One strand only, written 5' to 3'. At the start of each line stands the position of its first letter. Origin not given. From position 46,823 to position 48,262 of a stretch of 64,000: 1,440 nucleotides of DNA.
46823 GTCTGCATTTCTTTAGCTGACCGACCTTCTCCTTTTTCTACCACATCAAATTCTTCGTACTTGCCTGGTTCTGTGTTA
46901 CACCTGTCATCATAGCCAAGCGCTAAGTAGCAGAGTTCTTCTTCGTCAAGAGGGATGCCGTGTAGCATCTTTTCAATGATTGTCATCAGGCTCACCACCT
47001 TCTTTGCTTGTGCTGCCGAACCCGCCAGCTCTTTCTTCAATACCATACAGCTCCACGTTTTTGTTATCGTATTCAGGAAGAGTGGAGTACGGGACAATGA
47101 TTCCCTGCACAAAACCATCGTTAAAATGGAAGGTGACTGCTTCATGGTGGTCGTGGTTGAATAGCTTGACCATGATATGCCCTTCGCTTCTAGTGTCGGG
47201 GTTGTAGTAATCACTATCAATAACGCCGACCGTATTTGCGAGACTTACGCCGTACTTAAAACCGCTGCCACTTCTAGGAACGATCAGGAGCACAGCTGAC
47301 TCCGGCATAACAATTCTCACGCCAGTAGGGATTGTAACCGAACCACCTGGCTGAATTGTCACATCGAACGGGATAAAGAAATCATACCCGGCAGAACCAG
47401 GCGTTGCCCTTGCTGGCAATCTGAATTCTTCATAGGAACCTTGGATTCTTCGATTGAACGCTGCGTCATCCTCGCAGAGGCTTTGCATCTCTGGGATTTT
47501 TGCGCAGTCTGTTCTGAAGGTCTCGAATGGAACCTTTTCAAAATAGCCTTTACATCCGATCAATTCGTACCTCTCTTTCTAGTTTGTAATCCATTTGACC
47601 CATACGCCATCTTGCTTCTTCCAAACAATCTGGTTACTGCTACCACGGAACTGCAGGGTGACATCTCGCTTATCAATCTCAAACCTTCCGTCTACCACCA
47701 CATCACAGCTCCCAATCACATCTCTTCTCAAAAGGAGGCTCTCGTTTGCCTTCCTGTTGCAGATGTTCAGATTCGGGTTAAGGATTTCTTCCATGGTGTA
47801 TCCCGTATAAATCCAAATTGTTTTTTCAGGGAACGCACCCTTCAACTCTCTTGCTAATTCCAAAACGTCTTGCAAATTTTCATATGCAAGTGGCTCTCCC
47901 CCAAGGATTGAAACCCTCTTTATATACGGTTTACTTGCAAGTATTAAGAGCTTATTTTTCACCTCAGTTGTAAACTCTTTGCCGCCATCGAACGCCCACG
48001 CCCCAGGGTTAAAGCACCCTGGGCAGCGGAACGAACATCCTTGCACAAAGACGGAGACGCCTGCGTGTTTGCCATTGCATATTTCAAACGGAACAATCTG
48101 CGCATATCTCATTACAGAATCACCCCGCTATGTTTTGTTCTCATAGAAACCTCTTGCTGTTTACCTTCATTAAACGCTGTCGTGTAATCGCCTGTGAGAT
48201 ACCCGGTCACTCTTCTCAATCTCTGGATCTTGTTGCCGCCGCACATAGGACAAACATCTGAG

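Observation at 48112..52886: Anaerobic RNR gene nrdD split into four exons by three group I introns, two carrying different homing endonucleases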

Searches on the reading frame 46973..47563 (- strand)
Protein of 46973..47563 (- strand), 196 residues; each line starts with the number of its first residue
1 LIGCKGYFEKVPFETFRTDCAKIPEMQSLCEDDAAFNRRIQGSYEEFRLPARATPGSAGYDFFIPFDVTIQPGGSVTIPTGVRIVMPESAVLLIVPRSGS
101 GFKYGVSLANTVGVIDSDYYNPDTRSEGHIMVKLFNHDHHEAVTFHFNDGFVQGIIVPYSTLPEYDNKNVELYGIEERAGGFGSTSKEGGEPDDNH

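Call 68: search_protein_families(library=phrogs, proteins=[window:46973-47563:-], max_evalue=0.00001)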
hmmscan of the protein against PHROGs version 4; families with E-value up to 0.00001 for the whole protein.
window:46973-47563:- (196 aa): 1 family
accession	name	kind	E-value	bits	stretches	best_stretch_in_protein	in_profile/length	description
phrog_135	-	DNA, RNA and nucleotide metabolism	8.5e-44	151.8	1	45-194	154-298/463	dUTPase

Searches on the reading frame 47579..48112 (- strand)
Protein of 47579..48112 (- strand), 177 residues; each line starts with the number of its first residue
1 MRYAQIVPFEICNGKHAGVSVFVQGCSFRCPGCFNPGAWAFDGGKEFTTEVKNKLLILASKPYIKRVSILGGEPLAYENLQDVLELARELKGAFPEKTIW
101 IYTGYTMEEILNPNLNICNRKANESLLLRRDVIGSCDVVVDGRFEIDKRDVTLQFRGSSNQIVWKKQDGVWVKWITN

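Call 8: search_protein_families(library=pfam, proteins=[window:47579-48112:-])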
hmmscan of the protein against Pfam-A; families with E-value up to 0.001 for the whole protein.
window:47579-48112:- (177 aa): 2 families
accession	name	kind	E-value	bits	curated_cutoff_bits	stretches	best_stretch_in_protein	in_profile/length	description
PF13353.11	Fer4_12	-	8.2e-40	136.7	22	1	13-163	2-136/137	4Fe-4S single cluster domain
PF04055.27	Radical_SAM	-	4.5e-10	40.4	29.5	1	21-111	2-94/166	Radical SAM superfamily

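Call 68: search_protein_families(library=phrogs, proteins=[window:47579-48112:-], max_evalue=0.00001)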
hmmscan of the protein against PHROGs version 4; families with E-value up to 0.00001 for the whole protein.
window:47579-48112:- (177 aa): 2 families
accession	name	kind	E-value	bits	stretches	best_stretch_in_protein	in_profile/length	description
phrog_626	-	DNA, RNA and nucleotide metabolism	3.7e-48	164.2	1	1-174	1-161/164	anaerobic ribonucleotide reductase small subunit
phrog_2076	-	moron, auxiliary metabolic gene and host takeover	4.9e-06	27.2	1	14-85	30-107/247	QueE-like radical SAM domain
